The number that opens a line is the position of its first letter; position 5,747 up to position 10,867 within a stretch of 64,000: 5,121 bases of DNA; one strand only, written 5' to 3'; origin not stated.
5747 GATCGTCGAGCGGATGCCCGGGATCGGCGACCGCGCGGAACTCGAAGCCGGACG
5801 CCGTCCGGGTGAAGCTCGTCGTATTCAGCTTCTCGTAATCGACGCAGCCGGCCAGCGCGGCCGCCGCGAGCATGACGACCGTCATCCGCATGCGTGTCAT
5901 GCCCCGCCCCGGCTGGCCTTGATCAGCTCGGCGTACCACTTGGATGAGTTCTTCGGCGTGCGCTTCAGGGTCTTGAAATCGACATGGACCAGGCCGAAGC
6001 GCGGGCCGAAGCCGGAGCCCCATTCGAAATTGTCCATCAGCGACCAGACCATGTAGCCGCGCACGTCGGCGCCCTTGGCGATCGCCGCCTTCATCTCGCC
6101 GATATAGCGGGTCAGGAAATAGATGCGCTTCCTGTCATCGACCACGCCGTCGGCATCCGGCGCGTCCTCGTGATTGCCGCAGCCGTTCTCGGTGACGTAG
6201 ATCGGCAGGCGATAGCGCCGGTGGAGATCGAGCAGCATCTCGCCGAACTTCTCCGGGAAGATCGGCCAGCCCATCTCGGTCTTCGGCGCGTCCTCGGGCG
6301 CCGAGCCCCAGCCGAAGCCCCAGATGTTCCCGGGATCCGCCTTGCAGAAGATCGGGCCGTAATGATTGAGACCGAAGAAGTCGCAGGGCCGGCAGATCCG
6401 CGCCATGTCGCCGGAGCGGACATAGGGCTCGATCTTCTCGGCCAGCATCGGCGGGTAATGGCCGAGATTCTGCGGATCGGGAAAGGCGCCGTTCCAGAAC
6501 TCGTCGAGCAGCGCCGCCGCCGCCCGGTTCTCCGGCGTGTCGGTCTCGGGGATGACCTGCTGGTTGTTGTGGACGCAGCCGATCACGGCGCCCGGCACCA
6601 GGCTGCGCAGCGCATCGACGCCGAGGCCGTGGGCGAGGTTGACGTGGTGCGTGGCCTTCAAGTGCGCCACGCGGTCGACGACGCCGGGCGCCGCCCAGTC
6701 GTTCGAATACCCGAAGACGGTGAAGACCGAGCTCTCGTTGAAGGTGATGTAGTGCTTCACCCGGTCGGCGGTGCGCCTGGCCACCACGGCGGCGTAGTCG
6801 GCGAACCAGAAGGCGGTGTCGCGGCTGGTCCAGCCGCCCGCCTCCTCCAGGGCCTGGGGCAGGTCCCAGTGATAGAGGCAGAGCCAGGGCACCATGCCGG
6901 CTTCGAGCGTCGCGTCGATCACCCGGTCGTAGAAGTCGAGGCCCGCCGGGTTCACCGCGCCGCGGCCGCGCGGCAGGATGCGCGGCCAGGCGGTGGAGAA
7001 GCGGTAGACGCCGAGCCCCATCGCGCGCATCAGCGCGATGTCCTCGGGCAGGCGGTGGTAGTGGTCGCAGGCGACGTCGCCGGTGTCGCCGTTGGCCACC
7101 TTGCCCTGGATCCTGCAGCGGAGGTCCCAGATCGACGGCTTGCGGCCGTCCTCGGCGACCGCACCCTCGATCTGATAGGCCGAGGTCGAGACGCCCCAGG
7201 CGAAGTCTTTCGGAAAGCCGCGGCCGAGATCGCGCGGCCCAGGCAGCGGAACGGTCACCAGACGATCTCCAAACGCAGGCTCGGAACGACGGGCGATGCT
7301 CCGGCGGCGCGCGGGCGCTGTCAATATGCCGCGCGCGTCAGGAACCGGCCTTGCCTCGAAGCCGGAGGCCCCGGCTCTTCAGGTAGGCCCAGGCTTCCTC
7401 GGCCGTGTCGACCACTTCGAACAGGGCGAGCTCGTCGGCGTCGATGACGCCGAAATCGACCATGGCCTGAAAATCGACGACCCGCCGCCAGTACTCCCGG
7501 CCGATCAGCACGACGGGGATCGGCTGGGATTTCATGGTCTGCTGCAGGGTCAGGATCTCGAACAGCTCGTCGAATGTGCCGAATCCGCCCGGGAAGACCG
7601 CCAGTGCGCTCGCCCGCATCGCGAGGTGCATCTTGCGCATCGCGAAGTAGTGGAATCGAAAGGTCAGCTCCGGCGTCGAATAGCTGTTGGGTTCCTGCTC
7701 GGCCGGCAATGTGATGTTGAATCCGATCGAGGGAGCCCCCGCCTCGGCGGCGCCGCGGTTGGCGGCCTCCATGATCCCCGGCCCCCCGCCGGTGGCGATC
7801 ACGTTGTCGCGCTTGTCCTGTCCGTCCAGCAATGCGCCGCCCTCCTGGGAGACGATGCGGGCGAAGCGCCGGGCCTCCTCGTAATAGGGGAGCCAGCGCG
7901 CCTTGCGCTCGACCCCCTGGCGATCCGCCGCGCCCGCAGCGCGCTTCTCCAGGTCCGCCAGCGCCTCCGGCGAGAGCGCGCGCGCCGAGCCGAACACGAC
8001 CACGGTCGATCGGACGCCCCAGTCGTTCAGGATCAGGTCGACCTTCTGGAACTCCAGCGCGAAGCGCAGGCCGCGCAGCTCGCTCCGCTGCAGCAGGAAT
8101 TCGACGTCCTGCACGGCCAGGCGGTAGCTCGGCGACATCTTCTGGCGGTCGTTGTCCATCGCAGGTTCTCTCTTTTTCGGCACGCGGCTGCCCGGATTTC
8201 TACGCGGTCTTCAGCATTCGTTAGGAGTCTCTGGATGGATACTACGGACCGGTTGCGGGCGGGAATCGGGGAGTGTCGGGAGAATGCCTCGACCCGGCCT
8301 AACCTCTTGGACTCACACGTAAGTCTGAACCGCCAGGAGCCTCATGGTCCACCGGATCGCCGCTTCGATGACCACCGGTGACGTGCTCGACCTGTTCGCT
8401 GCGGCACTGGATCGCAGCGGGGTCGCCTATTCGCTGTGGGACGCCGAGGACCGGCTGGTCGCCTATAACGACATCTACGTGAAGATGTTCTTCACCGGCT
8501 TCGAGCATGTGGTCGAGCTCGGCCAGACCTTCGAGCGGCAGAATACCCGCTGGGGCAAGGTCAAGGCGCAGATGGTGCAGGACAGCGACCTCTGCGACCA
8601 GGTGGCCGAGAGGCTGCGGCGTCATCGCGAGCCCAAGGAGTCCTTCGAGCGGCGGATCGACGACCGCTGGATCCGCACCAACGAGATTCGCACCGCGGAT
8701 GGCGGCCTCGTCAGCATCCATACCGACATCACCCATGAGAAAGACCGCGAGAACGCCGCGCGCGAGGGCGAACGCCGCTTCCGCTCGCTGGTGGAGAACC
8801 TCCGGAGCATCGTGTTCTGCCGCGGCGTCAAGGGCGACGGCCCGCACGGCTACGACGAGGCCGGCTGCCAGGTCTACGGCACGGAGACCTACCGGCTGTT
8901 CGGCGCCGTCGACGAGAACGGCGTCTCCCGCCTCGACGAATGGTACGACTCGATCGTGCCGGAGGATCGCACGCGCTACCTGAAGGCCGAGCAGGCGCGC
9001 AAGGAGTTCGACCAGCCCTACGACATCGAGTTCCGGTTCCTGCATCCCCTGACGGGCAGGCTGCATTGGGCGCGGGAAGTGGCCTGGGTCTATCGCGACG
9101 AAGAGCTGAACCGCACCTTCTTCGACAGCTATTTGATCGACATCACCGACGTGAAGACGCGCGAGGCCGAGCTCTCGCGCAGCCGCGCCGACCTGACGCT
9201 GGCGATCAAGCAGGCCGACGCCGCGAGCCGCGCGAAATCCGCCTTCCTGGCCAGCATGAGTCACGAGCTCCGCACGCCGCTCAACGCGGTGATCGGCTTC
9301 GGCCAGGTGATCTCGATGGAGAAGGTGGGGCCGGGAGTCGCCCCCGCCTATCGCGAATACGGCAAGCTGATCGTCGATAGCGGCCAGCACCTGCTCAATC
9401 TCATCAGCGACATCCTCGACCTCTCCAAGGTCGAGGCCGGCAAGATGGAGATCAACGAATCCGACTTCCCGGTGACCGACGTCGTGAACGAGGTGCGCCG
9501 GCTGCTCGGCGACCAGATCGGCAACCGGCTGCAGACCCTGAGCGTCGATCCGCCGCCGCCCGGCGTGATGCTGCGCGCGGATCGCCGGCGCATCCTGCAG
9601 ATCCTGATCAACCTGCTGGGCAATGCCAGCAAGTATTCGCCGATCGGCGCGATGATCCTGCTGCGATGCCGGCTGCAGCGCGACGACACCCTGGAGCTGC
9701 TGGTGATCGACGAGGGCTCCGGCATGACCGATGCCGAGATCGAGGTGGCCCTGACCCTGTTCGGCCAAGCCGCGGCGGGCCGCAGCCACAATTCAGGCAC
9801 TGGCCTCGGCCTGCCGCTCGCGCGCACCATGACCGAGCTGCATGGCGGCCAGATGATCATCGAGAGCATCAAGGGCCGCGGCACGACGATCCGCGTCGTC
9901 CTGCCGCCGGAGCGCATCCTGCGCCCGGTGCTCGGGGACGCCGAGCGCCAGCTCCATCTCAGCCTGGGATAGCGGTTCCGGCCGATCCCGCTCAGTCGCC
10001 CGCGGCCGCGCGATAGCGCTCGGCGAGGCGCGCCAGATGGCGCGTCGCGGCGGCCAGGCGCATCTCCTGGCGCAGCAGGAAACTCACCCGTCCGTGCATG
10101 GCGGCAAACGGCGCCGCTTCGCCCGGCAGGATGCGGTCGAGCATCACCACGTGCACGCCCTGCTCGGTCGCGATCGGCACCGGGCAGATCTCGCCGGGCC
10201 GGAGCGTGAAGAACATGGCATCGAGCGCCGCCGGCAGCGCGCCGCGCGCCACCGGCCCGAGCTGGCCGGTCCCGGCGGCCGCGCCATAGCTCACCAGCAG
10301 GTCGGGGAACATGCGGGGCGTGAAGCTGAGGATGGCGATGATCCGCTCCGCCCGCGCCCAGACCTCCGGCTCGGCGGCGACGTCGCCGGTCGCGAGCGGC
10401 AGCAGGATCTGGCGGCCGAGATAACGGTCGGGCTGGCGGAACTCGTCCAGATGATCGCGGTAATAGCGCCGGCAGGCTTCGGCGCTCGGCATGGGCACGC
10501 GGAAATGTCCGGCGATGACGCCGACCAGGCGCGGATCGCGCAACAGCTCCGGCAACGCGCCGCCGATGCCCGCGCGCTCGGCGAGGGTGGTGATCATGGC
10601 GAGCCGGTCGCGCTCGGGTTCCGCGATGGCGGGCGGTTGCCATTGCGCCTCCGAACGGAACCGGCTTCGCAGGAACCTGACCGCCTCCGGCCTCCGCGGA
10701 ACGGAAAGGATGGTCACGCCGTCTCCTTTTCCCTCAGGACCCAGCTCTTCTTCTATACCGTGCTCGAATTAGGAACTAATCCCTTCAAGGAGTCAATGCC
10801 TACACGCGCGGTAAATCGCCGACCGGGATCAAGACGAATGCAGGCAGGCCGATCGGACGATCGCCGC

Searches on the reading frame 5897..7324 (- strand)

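Call 50: search_protein_families(library=pfam, proteins=[window:5897-7324:-], max_evalue=0.0001)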
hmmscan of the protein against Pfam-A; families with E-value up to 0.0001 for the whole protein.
window:5897-7324:- (475 aa): 1 family
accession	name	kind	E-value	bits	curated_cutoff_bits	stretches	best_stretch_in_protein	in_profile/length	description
PF00232.24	Glyco_hydro_1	-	1.8e-143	478.7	22.6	1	37-470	5-450/453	Glycosyl hydrolase family 1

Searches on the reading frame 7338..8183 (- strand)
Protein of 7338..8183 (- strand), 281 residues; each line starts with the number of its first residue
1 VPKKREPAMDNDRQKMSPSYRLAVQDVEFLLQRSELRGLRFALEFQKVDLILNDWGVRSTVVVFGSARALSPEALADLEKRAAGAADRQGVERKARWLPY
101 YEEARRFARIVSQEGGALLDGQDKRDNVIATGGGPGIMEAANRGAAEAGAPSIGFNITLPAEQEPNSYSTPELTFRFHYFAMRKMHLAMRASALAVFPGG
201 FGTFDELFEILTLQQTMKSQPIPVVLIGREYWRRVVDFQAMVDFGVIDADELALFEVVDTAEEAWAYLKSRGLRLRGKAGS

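Call 50: search_protein_families(library=pfam, proteins=[window:7338-8183:-], max_evalue=0.0001)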
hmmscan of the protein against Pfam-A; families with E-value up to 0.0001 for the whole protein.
window:7338-8183:- (281 aa): 2 families
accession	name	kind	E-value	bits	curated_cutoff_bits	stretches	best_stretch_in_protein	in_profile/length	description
PF03641.19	Lysine_decarbox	-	9.3e-32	110.4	27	1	138-267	1-130/131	Possible lysine decarboxylase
PF18306.6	LDcluster4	-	1.9e-07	31.3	26.3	1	124-210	30-113/151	SLOG cluster4 family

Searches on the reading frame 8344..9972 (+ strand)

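Call 50: search_protein_families(library=pfam, proteins=[window:8344-9972:+], max_evalue=0.0001)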
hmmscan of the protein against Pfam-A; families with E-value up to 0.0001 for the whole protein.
window:8344-9972:+ (542 aa): 4 families
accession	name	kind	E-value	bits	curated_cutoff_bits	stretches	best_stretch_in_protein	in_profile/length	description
PF02518.31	HATPase_c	-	1.5e-20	74.1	26.4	1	413-523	2-110/111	Histidine kinase-, DNA gyrase B-, and HSP90-like ATPase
PF00512.31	HisKA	-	5.4e-18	65.2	26.9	1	297-366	1-66/66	His Kinase A (phospho-acceptor) domain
PF12860.13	PAS_7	-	5.4e-12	46.3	27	1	30-136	9-114/115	PAS fold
PF08447.18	PAS_3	-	1.2e-10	42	25.6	1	182-258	8-83/89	PAS fold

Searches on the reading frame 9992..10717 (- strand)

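Call 50: search_protein_families(library=pfam, proteins=[window:9992-10717:-], max_evalue=0.0001)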
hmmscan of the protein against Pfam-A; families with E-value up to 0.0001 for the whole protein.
window:9992-10717:- (241 aa): 2 families
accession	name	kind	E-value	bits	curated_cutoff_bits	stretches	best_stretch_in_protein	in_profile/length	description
PF13145.12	Rotamase_2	-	3.6e-10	41.1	27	1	77-206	1-118/121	PPIC-type PPIASE domain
PF00639.27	Rotamase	-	3.2e-06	28.5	21.7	1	144-194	43-96/97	PPIC-type PPIASE domain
